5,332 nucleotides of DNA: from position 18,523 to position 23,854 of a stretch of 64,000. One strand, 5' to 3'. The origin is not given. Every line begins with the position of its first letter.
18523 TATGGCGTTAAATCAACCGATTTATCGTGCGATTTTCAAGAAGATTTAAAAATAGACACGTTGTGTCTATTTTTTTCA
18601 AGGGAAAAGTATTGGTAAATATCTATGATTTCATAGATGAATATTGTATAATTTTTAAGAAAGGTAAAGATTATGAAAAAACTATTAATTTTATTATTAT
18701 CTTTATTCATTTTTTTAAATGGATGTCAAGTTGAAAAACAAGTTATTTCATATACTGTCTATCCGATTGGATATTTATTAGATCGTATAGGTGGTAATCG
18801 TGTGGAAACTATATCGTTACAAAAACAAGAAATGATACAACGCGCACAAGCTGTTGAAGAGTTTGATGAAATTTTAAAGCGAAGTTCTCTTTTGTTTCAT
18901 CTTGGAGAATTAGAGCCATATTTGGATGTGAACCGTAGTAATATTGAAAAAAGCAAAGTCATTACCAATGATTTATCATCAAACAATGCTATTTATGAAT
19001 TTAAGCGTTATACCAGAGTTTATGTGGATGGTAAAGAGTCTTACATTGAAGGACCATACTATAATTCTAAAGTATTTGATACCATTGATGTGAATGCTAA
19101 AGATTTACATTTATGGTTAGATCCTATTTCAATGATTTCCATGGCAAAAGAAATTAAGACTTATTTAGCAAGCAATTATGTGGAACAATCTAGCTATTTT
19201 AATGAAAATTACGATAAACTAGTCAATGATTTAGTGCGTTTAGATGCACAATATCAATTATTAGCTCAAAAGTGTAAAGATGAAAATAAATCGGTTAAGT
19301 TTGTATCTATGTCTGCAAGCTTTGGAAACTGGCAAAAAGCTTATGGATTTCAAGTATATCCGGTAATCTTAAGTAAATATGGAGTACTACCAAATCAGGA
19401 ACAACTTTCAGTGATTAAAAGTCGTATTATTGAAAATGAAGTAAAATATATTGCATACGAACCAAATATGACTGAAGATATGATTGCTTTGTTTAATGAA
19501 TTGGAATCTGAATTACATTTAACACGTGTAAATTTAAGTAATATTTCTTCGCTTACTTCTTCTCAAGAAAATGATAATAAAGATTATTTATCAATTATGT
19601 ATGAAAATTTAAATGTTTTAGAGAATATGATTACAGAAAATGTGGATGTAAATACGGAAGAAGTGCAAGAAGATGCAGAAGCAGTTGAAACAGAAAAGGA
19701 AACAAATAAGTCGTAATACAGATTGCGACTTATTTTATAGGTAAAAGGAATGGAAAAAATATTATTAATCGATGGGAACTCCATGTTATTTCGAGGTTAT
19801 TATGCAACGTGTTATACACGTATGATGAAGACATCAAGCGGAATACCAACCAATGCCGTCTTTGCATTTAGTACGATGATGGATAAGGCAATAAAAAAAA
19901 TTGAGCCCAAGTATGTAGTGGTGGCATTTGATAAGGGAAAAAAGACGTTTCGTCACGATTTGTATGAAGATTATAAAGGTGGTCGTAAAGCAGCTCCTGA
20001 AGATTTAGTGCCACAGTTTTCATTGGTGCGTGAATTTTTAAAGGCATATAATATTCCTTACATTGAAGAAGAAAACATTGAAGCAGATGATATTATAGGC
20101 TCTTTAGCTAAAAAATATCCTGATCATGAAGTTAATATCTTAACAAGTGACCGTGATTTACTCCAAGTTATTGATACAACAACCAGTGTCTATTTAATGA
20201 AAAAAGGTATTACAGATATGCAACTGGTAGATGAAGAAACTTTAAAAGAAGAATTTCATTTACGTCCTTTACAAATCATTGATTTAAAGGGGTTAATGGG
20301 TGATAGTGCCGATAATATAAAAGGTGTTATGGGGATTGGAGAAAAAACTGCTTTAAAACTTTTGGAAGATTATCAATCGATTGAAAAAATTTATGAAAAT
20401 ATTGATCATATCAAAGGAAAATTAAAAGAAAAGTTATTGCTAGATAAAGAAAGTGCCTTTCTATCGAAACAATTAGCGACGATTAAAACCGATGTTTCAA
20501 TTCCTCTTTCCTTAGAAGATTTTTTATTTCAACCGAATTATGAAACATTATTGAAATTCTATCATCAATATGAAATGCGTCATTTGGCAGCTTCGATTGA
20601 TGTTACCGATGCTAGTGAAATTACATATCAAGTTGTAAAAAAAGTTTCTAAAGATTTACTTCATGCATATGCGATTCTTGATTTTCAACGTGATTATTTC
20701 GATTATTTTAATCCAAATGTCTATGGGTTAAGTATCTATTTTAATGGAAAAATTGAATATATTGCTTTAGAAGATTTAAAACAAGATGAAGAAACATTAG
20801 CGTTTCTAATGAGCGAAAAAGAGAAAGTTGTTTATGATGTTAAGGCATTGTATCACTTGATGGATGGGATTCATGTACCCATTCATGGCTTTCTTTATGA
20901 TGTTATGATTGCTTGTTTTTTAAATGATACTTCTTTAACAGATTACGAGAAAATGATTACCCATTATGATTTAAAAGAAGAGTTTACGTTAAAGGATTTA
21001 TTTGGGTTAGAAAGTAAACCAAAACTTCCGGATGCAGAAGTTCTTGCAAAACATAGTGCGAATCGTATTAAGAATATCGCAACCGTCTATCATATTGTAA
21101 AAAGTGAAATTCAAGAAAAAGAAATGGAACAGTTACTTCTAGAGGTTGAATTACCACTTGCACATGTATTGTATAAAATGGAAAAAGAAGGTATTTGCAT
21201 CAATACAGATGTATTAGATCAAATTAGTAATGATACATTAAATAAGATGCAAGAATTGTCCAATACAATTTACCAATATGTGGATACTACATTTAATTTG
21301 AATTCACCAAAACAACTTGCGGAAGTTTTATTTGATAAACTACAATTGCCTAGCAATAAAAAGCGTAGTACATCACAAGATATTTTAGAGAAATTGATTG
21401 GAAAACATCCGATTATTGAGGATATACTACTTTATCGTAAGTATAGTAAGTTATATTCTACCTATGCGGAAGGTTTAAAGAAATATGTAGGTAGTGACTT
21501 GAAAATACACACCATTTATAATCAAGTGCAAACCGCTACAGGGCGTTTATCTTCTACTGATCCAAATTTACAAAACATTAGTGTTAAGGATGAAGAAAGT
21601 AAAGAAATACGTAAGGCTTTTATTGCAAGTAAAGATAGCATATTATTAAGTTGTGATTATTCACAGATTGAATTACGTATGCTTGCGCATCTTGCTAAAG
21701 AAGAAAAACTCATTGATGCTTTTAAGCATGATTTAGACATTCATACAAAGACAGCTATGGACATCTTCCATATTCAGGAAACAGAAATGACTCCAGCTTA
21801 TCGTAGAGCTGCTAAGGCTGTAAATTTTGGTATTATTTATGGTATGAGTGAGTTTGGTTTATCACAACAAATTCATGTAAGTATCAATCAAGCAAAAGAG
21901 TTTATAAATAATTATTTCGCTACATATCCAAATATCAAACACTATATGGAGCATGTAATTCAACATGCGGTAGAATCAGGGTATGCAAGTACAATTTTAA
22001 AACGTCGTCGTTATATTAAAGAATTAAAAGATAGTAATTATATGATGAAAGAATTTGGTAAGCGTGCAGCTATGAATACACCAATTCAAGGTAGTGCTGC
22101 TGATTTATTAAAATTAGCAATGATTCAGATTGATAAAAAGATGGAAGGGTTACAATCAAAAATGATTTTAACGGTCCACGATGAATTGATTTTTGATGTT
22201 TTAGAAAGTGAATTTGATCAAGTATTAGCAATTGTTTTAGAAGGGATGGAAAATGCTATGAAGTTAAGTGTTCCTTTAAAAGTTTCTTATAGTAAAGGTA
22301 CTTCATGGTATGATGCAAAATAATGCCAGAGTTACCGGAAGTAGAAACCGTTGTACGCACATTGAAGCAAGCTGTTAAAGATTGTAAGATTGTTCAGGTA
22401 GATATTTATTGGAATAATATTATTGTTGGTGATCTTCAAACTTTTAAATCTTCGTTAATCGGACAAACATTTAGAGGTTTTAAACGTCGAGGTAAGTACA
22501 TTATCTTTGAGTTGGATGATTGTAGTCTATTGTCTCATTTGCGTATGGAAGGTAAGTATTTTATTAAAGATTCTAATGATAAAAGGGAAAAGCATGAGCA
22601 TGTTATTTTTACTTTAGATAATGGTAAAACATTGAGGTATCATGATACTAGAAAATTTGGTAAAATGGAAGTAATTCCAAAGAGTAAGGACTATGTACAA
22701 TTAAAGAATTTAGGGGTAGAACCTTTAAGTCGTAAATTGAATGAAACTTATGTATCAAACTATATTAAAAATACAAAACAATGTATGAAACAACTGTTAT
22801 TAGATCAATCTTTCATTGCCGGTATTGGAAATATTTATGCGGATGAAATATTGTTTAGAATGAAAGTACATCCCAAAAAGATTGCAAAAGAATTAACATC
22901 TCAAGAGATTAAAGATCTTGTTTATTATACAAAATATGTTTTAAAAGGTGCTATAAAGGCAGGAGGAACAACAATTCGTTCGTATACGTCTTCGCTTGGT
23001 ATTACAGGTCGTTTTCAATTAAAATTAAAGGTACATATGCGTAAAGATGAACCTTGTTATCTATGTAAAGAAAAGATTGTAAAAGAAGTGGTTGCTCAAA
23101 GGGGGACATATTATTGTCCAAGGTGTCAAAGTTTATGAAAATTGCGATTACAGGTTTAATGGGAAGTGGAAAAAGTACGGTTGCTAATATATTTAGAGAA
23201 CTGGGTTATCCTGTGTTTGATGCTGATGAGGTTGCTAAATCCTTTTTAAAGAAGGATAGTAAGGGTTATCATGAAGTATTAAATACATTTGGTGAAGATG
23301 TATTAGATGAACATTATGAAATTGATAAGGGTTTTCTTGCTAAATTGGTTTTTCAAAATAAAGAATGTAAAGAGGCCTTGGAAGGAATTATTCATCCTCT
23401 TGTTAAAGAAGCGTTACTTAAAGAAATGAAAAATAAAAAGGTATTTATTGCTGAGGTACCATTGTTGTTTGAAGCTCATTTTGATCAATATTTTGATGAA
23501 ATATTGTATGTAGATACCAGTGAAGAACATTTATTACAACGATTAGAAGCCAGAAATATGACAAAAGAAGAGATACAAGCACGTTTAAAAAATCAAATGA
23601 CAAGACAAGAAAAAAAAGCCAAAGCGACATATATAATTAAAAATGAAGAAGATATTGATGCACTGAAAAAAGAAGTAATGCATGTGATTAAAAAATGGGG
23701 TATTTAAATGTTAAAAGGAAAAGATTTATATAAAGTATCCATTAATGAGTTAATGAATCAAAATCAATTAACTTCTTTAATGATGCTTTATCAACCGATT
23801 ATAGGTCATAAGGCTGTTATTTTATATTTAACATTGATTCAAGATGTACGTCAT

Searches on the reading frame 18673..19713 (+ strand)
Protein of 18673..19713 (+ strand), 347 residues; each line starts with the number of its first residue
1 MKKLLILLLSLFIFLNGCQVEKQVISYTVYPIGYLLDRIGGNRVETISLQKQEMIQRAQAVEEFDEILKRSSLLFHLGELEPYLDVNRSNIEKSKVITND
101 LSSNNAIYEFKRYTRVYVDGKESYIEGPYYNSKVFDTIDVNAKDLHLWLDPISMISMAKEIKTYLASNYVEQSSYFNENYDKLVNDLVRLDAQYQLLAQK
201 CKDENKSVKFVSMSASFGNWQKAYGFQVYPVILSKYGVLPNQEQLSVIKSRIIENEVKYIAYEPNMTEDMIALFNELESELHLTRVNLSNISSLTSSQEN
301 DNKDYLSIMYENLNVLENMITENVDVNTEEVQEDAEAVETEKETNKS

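Call 53: search_protein_families(library=pfam, proteins=[window:18673-19713:+], max_evalue=0.00001)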
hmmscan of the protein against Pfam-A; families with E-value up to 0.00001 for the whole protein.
window:18673-19713:+ (347 aa): 1 family
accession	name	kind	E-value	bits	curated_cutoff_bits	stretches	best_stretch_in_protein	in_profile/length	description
PF01297.22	ZnuA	-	2.6e-27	96.4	29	1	27-318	3-262/263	Zinc-uptake complex component A periplasmic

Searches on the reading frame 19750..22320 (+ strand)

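Call 53: search_protein_families(library=pfam, proteins=[window:19750-22320:+], max_evalue=0.00001)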
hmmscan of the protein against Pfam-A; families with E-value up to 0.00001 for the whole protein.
window:19750-22320:+ (857 aa): 4 families
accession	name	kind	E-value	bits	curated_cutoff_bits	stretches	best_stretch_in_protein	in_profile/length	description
PF00476.26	DNA_pol_A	-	3.2e-146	487.6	34.3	1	487-855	2-381/381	DNA polymerase family A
PF02739.22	5_3_exonuc_N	-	4e-54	183.2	34.3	1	3-169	1-163/164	5'-3' exonuclease, N-terminal resolvase-like domain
PF01367.25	5_3_exonuc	-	5e-33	113.9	40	1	172-262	2-93/97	5'-3' exonuclease, C-terminal SAM fold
PF22619.2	DNA_polI_exo1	-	2e-11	44.3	27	1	318-445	9-139/140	DNA polymerase I, ribonuclease H-like domain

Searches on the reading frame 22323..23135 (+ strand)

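Call 21: search_protein_families(library=pfam, proteins=[window:22323-23135:+], max_evalue=0.00001)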
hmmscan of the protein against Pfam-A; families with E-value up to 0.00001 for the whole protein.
window:22323-23135:+ (271 aa): 3 families
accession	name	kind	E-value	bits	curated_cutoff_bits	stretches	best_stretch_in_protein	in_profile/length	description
PF01149.29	Fapy_DNA_glyco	-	2.3e-38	131.9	25.5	1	1-115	1-117/117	Formamidopyrimidine-DNA glycosylase N-terminal domain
PF06831.19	H2TH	-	6.8e-28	96.9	34.7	1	130-220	1-91/93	Formamidopyrimidine-DNA glycosylase H2TH domain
PF06827.20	zf-FPG_IleRS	-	2.2e-08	34.2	21.3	1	243-270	2-29/30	Zinc finger found in FPG and IleRS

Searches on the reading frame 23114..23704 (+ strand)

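Call 21: search_protein_families(library=pfam, proteins=[window:23114-23704:+], max_evalue=0.00001)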
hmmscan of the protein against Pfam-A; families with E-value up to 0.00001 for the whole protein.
window:23114-23704:+ (197 aa): 4 families
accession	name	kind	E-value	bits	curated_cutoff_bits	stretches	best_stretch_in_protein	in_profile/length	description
PF01121.26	CoaE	-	5.1e-48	163.6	27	1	10-181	3-178/180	Dephospho-CoA kinase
PF13238.12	AAA_18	-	1.5e-12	48.5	29.4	1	10-156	1-120/128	AAA domain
PF01712.25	dNK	-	6.5e-08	33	27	1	10-156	1-153/203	Deoxynucleoside kinase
PF13671.12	AAA_33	-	1.9e-06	28.7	27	0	11-162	3-133/143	AAA domain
